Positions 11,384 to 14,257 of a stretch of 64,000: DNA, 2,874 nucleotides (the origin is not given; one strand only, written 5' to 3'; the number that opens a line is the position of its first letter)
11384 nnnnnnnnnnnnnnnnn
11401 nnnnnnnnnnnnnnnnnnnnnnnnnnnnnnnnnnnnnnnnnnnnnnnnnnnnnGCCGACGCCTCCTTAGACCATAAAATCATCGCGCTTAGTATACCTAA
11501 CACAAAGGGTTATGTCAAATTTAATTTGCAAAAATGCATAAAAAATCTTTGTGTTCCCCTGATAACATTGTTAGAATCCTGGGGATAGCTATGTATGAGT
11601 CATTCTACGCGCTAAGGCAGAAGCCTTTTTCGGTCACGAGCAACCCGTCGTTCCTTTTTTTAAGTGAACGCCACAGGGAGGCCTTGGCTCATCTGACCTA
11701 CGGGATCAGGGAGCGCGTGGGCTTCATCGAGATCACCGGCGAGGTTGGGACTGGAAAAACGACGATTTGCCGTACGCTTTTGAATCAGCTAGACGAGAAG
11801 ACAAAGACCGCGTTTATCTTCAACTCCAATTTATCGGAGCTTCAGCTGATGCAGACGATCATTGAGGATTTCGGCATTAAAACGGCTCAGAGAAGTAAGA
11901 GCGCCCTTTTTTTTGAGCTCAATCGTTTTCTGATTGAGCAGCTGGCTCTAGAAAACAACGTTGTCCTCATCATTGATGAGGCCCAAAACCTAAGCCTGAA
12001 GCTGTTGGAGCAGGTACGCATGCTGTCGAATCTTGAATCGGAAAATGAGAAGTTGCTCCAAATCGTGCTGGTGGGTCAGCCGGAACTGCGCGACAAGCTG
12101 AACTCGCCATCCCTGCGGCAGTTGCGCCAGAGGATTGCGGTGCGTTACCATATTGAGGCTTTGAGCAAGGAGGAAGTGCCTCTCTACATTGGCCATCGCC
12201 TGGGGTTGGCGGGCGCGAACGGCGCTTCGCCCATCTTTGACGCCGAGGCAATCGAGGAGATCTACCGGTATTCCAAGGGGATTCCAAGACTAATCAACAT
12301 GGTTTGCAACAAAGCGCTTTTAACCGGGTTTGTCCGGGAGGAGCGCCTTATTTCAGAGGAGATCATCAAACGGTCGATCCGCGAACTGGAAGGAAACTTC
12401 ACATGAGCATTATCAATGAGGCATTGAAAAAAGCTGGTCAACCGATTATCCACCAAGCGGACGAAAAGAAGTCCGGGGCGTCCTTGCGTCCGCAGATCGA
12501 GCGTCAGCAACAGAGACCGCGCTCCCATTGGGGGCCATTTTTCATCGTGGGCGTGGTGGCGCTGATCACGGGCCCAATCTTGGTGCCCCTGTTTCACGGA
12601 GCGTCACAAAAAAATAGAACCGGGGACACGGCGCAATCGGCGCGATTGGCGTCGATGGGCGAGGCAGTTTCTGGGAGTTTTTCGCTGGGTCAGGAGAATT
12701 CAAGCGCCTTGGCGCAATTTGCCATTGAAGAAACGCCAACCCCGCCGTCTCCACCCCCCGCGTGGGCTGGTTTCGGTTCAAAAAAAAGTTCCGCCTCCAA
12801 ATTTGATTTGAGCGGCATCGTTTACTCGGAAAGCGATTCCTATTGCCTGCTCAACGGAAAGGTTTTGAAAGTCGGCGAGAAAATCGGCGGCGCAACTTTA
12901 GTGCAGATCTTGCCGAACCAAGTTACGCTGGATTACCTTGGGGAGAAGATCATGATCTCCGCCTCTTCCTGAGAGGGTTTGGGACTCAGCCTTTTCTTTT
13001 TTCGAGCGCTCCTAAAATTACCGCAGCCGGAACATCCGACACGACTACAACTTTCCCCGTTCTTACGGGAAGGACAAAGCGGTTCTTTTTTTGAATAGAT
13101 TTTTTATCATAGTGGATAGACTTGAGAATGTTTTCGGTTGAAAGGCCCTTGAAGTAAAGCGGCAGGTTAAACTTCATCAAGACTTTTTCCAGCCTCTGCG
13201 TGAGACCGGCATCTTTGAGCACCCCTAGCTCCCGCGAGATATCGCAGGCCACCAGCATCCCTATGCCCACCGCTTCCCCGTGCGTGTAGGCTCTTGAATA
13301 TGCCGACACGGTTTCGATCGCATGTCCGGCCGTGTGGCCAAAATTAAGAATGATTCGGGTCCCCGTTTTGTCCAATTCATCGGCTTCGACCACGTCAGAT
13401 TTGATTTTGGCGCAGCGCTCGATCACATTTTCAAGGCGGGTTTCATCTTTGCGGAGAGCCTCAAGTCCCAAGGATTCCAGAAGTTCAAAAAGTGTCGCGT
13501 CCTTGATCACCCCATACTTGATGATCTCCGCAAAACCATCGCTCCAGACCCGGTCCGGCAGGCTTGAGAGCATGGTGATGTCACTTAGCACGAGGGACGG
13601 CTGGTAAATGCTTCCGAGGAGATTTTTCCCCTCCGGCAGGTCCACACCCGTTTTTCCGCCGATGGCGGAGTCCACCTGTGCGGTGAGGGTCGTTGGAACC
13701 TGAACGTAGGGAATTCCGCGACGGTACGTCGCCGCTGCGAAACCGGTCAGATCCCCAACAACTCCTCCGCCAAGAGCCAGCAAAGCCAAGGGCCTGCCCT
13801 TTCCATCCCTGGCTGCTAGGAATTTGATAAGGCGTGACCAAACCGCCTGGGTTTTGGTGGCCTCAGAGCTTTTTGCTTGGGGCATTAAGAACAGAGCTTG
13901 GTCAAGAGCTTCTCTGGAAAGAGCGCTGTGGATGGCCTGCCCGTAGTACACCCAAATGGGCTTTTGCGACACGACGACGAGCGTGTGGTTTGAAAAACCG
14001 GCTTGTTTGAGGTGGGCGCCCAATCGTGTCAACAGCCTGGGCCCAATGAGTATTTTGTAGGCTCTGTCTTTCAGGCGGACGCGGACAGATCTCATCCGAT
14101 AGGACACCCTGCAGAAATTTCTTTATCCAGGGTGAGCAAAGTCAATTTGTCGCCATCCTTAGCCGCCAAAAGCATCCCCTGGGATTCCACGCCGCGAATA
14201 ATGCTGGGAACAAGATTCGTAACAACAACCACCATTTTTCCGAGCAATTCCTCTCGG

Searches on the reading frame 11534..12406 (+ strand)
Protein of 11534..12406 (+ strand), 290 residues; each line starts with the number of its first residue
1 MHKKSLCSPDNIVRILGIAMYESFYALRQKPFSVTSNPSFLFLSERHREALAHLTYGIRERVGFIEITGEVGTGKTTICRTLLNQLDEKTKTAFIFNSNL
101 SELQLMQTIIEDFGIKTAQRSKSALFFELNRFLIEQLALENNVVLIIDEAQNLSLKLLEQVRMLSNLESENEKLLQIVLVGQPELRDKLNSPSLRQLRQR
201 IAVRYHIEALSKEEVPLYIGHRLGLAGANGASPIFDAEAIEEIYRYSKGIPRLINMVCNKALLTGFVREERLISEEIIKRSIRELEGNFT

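Call 28: search_protein_families(library=pfam, proteins=[window:11534-12406:+], max_evalue=0.01)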
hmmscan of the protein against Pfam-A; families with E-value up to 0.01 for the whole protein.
window:11534-12406:+ (290 aa): 24 families
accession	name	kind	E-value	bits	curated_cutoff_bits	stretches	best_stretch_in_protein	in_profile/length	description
PF13401.12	AAA_22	-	9.4e-29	100.8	27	1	61-189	4-130/130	AAA domain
PF13191.12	AAA_16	-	2.2e-09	38.5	32.6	1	44-170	5-161/167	AAA ATPase domain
PF09848.15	SLFN-g3_helicase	-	1.7e-07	31.3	24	1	67-155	6-93/354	Schlafen group 3, DNA/RNA helicase domain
PF01637.24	ATPase_2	-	1.8e-05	25.1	33.2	1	64-256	22-224/225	ATPase domain predominantly from Archaea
PF13245.12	AAA_19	-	3.7e-05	24.3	25.1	1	65-182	14-125/134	AAA domain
PF13604.12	AAA_30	-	3.9e-05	23.9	27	1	64-183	20-125/191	AAA domain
PF05970.20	PIF1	-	5.4e-05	23.3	25.9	1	58-167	18-129/223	PIF1-like helicase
PF12775.13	AAA_7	-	8e-05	22.7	25.8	1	67-112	38-84/181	P-loop containing dynein motor region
PF00004.35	AAA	-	9.3e-05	23.3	21.2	1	67-201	3-127/131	ATPase family associated with various cellular activities (AAA)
PF24883.2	NPHP3_N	-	0.0002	22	24.8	1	65-103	25-65/164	Nephrocystin 3, N-terminal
PF03266.21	NTPase_1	-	0.00024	21.5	23.9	1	65-89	2-26/168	NTPase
PF00931.28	NB-ARC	-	0.00025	20.8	23.5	1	60-149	16-108/248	NB-ARC domain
PF10412.15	TrwB_AAD_bind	-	0.00027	20.4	20.5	1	51-97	4-50/387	Type IV secretion-system coupling protein DNA-binding domain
PF13173.12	AAA_14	-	0.00048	20.6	27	1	67-166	7-86/129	AAA domain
PF02492.25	cobW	-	0.0005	20.1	20.7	1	66-106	4-43/180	CobW/HypB/UreG, nucleotide-binding domain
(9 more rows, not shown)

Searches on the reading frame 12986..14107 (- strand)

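Call 28: search_protein_families(library=pfam, proteins=[window:12986-14107:-], max_evalue=0.01)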
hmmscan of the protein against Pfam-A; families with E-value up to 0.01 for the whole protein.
window:12986-14107:- (373 aa): 4 families
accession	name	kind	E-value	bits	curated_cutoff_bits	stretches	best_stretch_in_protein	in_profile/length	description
PF24621.2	DHQS_C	-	2e-42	145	27.6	1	191-337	1-144/144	3-dehydroquinate synthase C-terminal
PF01761.26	DHQ_synthase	-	6.4e-38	129.4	24.2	1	79-188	5-113/115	3-dehydroquinate synthase N-terminal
PF13685.12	Fe-ADH_2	-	3.3e-08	34.1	28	1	21-141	2-108/149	Iron-containing alcohol dehydrogenase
PF00465.25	Fe-ADH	-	0.0013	18.8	31.3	1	18-141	3-131/168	Iron-containing alcohol dehydrogenase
